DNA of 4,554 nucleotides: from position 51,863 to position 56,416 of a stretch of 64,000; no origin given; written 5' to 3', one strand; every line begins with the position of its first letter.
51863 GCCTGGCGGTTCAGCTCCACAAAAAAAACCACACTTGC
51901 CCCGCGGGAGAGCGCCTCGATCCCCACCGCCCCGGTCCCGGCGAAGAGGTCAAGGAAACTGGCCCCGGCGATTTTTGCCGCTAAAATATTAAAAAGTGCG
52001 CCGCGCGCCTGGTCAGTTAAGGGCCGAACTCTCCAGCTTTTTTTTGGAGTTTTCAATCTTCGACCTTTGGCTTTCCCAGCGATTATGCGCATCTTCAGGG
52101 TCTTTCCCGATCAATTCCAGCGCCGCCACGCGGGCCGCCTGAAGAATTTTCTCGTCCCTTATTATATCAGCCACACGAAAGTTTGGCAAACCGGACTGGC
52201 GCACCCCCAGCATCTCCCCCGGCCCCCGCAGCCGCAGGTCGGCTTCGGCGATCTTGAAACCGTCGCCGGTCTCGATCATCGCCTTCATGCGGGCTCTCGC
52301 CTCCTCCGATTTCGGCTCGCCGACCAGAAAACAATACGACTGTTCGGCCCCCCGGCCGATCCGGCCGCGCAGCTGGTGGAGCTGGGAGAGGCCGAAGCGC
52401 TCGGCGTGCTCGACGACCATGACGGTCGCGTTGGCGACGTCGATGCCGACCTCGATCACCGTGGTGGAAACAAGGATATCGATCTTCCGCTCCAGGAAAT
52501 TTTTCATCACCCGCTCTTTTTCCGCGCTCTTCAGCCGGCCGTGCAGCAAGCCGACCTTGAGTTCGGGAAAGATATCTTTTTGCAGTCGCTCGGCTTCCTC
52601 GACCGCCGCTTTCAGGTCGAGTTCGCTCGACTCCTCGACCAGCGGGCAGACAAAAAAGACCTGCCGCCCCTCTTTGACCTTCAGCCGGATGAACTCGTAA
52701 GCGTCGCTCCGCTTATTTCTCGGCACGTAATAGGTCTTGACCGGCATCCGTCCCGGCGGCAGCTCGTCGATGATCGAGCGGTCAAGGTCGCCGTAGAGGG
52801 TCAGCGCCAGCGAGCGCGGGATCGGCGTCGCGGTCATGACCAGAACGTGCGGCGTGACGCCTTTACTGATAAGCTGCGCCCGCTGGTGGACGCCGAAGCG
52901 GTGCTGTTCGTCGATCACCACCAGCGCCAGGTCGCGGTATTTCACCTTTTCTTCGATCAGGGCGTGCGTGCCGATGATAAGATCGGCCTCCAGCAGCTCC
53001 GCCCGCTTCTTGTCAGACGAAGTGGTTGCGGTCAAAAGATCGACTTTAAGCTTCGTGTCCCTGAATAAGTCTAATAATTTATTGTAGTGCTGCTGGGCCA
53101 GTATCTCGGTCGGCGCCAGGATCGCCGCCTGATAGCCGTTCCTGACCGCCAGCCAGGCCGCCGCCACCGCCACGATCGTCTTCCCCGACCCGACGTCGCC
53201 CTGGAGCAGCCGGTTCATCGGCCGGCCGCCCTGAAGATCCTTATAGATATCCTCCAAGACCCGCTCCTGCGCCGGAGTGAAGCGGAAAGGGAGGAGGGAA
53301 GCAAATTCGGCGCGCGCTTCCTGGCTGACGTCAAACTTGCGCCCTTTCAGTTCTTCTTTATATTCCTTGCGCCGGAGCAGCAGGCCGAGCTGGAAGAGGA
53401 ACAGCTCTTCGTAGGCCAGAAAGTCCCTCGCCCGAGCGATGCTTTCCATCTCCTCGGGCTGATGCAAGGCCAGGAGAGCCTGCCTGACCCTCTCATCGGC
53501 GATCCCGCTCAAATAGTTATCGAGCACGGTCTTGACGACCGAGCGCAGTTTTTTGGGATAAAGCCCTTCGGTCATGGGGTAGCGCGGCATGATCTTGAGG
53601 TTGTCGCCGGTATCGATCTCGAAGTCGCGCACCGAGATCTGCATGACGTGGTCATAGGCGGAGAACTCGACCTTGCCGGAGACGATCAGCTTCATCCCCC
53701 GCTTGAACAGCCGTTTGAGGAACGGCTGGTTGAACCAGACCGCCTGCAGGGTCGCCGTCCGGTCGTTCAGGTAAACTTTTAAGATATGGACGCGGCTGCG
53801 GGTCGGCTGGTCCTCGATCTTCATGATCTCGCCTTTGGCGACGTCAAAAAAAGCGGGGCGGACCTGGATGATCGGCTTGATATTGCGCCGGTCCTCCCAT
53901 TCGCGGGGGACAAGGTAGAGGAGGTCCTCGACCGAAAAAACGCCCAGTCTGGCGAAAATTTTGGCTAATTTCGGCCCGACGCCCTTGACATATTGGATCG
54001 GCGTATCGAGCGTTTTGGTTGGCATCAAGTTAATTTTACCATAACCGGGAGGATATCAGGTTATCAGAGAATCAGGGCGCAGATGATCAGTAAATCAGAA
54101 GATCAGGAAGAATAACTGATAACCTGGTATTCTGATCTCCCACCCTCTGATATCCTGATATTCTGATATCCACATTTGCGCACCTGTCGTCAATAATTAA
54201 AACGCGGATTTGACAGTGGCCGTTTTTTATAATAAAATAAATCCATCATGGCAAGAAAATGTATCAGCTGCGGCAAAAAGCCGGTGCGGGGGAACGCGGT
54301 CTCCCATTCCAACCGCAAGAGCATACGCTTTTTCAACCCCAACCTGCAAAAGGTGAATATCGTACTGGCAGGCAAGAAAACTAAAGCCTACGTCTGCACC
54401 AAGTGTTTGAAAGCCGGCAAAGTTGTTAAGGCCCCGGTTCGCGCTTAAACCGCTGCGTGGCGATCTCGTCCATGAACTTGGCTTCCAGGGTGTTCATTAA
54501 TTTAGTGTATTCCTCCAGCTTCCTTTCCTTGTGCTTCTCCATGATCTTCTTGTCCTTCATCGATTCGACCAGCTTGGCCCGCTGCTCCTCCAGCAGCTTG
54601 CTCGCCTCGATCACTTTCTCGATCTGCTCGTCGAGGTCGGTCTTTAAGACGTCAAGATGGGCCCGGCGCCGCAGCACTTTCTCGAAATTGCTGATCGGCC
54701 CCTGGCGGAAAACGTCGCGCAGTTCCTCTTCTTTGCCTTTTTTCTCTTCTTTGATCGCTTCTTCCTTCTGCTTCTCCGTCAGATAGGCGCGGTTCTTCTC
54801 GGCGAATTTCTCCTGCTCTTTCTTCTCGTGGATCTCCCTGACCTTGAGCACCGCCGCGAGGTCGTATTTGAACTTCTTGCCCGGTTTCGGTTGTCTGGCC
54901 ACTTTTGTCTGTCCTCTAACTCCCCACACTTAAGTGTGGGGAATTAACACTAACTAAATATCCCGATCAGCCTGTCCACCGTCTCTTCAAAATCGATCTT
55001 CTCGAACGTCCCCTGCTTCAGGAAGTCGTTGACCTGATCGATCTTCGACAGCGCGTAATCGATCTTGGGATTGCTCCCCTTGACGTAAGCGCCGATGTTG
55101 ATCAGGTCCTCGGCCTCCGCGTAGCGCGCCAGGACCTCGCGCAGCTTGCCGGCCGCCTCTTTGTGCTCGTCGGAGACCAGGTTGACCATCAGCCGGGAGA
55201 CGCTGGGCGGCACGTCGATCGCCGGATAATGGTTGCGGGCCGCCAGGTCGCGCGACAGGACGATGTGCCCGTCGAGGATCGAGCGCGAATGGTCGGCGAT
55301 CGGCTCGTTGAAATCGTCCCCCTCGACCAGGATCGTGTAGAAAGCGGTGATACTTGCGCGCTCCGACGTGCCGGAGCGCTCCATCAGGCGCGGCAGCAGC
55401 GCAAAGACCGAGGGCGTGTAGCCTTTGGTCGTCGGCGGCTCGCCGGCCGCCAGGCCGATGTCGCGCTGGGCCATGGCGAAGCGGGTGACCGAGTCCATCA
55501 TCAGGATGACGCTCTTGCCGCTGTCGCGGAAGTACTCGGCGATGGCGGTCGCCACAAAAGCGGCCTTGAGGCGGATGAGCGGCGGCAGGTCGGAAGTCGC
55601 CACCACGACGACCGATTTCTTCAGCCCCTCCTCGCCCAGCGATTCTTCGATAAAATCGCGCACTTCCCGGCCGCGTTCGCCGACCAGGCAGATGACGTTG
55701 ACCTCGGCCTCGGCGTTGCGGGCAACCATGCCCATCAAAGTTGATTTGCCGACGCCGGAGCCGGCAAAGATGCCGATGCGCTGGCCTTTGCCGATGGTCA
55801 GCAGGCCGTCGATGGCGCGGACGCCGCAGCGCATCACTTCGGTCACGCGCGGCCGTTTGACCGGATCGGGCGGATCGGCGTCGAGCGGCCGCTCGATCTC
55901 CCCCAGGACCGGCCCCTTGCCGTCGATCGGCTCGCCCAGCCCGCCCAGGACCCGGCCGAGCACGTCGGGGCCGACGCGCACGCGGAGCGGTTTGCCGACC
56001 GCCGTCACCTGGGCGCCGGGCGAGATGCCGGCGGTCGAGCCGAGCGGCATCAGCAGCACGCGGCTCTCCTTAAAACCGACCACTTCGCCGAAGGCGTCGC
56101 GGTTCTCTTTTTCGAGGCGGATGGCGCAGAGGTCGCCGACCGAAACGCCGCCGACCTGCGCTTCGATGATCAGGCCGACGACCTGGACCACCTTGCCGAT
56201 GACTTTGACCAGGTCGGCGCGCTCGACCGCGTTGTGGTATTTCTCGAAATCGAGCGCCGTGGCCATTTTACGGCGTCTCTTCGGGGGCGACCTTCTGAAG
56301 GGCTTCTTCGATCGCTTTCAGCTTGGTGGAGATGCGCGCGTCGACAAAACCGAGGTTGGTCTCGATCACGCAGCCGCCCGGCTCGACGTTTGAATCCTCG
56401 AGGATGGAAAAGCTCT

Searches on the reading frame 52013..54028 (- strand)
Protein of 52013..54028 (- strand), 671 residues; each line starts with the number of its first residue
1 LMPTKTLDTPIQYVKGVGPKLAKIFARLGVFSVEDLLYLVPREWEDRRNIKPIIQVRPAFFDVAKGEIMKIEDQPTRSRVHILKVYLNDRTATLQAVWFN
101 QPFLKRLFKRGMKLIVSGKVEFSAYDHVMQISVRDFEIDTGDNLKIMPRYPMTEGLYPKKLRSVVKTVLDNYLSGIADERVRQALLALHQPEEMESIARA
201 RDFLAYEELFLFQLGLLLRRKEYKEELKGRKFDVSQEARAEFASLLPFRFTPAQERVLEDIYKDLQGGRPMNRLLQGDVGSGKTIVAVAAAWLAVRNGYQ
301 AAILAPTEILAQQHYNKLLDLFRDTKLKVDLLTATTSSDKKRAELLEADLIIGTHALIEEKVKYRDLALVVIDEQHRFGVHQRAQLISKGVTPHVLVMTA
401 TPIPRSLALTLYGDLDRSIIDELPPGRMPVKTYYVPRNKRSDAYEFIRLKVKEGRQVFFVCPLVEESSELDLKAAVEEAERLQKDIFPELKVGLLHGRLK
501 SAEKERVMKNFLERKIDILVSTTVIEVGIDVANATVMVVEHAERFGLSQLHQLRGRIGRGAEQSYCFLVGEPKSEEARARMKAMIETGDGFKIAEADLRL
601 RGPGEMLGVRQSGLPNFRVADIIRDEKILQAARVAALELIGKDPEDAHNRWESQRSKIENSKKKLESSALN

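Call 22: search_protein_families(library=ncbifam, proteins=[window:52013-54028:-], max_evalue=1e-10)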
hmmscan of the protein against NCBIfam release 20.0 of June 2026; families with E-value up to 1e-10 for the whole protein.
window:52013-54028:- (671 aa): 15 families
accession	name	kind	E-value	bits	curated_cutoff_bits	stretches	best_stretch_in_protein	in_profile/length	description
NF008168.0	PRK10917.2-2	equivalog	1.4e-262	873.6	718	1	4-661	106-784/795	ATP-dependent DNA helicase RecG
NF008165.0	PRK10917.1-3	equivalog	1.4e-247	823.6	711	1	5-664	4-684/692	ATP-dependent DNA helicase RecG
NF008170.0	PRK10917.2-4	equivalog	1.4e-220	734.5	975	1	5-666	127-820/826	ATP-dependent DNA helicase RecG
TIGR00643.1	recG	equivalog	3.3e-216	719.8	659.4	1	29-635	2-628/629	ATP-dependent DNA helicase RecG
NF008163.0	PRK10917.1-1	equivalog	4.5e-192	640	796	1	6-657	6-688/692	ATP-dependent DNA helicase RecG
NF008164.0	PRK10917.1-2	equivalog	2.5e-189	631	785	1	8-655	12-686/704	ATP-dependent DNA helicase RecG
NF008166.0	PRK10917.1-4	equivalog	3.9e-175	583.8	864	1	20-655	22-699/705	ATP-dependent DNA helicase RecG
NF008167.0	PRK10917.2-1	equivalog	5.4e-156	520.7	995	1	181-648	216-721/744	ATP-dependent DNA helicase RecG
TIGR00580.2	mfd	equivalog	1.4e-115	387.7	800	1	225-613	409-798/907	transcription-repair coupling factor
NF008169.0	PRK10917.2-3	equivalog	1.5e-103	347.5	555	1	22-634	8-601/610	ATP-dependent DNA helicase RecG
NF007966.0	PRK10689.1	equivalog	1.6e-83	281.2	1329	1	228-613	579-965/1148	transcription-repair coupling factor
NF010337.0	PRK13766.1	equivalog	3.4e-15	55.2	610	0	280-402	40-173/781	Hef nuclease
TIGR00595.1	priA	equivalog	7.7e-13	47.8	230.35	0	274-382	1-109/509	replication restart helicase PriA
TIGR01587.1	cas3_core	equivalog_domain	7.4e-11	41.8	102.45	0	390-560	153-319/358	CRISPR-associated helicase Cas3'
TIGR02621.3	cas3_GSU0051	exception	9.8e-11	41.2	400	0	392-572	202-387/854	type I-G CRISPR-associated helicase/endonuclease Cas3g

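Call 46: find_homologous_proteins(query=window:52013-54028:-, max_evalue=1e-50)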
Query window:52013-54028:- (671 aa): 8000 proteins with E <= 1e-50 among 8000 candidates; the best 120 are listed.
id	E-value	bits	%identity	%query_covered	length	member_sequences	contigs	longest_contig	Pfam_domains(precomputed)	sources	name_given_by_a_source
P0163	0.0e+0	1474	100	100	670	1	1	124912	PF00270.36,PF00176.30,PF17191.11,PF00271.38,PF01336.32,PF22590.3,PF19833.5,PF04851.22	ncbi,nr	ncbi:MAG: ATP-dependent DNA helicase RecG [Candidatus Saganbacteria bacterium]|nr:ATP-dependent DNA 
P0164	0.0e+0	1299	86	100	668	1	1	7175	PF07517.21,PF00270.36,PF00176.30,PF13604.13,PF17191.11,PF00271.38,PF01336.32,PF22590.3,PF19833.5,PF04851.22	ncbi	-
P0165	0.0e+0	1281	85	100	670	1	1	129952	PF00270.36,PF00176.30,PF17191.11,PF00271.38,PF01336.32,PF19833.5,PF04851.22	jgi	jgi:ATP-dependent DNA helicase RecG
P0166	0.0e+0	1274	85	100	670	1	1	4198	PF00270.36,PF00176.30,PF17191.11,PF00271.38,PF01336.32,PF22590.3,PF19833.5,PF04851.22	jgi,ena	-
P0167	0.0e+0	1272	85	100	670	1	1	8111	PF00270.36,PF00176.30,PF17191.11,PF00271.38,PF01336.32,PF22590.3,PF19833.5,PF04851.22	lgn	-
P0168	0.0e+0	1271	85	100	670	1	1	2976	PF00270.36,PF00176.30,PF17191.11,PF00271.38,PF01336.32,PF22590.3,PF19833.5,PF04851.22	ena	-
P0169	0.0e+0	1267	85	100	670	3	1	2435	PF07517.21,PF00270.36,PF00176.30,PF13604.13,PF17191.11,PF00271.38,PF01336.32,PF22590.3,PF19833.5,PF04851.22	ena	-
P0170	0.0e+0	1185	79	100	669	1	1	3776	PF00270.36,PF17191.11,PF00271.38,PF01336.32,PF22590.3,PF19833.5,PF04851.22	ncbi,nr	ncbi:MAG: ATP-dependent DNA helicase RecG [Candidatus Margulisbacteria bacterium]|nr:ATP-dependent D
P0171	0.0e+0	1148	77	100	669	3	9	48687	PF00270.36,PF00176.30,PF17191.11,PF00271.38,PF01336.32,PF19833.5,PF04851.22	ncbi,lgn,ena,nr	ncbi:ATP-dependent DNA helicase RecG [candidate division WOR-1 bacterium RIFCSPHIGHO2_02_FULL_53_26]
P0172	0.0e+0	1141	77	100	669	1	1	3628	PF00270.36,PF00176.30,PF17191.11,PF00271.38,PF01336.32,PF22590.3,PF19833.5,PF04851.22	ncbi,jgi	jgi:ATP-dependent DNA helicase RecG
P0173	0.0e+0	1132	75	100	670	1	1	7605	PF07517.21,PF00270.36,PF13742.13,PF17191.11,PF00271.38,PF01336.32,PF22590.3,PF19833.5,PF04851.22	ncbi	-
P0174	0.0e+0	1128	74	100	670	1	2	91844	PF07517.21,PF00270.36,PF13742.13,PF17191.11,PF00271.38,PF01336.32,PF22590.3,PF19833.5,PF04851.22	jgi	jgi:ATP-dependent DNA helicase RecG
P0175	0.0e+0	1112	73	100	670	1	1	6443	PF07517.21,PF00270.36,PF17191.11,PF00271.38,PF01336.32,PF22590.3,PF19833.5,PF04851.22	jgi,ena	-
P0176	0.0e+0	1088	71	100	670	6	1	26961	PF00270.36,PF13604.13,PF13742.13,PF17191.11,PF00271.38,PF01336.32,PF22590.3,PF19833.5,PF04851.22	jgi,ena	-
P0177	0.0e+0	1084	71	100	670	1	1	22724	PF07517.21,PF00270.36,PF00176.30,PF17191.11,PF00271.38,PF01336.32,PF22590.3,PF19833.5,PF04851.22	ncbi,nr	ncbi:MAG: ATP-dependent DNA helicase RecG [Candidatus Margulisbacteria bacterium]|nr:ATP-dependent D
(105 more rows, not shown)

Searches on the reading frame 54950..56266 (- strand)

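Call 22: search_protein_families(library=ncbifam, proteins=[window:54950-56266:-], max_evalue=1e-10)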
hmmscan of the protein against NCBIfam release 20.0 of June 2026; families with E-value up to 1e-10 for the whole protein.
window:54950-56266:- (438 aa): 35 families (the best 25 are shown)
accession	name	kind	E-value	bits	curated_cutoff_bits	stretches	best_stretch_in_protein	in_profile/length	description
TIGR03497.1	FliI_clade2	equivalog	1.9e-196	652.9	629.8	1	24-435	1-411/413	flagellar protein export ATPase FliI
TIGR01026.1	fliI_yscN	subfamily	1.8e-191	636.6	379.5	1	7-437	8-439/440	FliI/YscN family ATPase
TIGR02546.1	III_secr_ATP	equivalog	1.7e-181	603.6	604.75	1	19-437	2-422/423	type III secretion system ATPase SctN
NF005391.0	PRK06936.1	equivalog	3.4e-178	593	657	1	9-434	10-435/439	type III secretion system ATPase SctN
TIGR03496.1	FliI_clade1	equivalog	3.8e-177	589.2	619.1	1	24-433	1-411/414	flagellar protein export ATPase FliI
TIGR03498.1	FliI_clade3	equivalog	7.6e-163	542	587.45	1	24-434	1-415/418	flagellar protein export ATPase FliI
NF006575.0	PRK09099.1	subfamily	6.2e-162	539.3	706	1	12-436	16-440/443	type III secretion system ATPase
NF005295.0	PRK06820.1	equivalog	1.3e-156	522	690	1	17-434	24-436/440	EscN/YscN/HrcN family type III secretion system ATPase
NF006290.1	PRK08472.1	equivalog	2.6e-145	484.5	644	1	6-435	2-431/433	flagellar protein export ATPase FliI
NF005535.1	PRK07196.1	equivalog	5.1e-142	473.9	715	1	14-436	11-433/434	flagellar protein export ATPase FliI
NF005765.0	PRK07594.1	equivalog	2.6e-131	438.3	715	1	18-436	17-430/433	EscN/YscN/HrcN family type III secretion system ATPase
NF006012.0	PRK08149.1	equivalog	7.3e-129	430.4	594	1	20-435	7-428/431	type III secretion system ATPase SctN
NF004578.0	PRK05922.1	equivalog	9.8e-89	298.1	604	1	21-434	18-428/434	type III secretion system ATPase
NF040574.1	T3SS_ATP_VscN2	exception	5.2e-68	229.9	750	1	43-437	26-417/420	type III secretion system ATPase VscN2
TIGR01039.1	atpD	equivalog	2.2e-62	211.4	462.85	1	23-418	2-405/462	F0F1 ATP synthase subunit beta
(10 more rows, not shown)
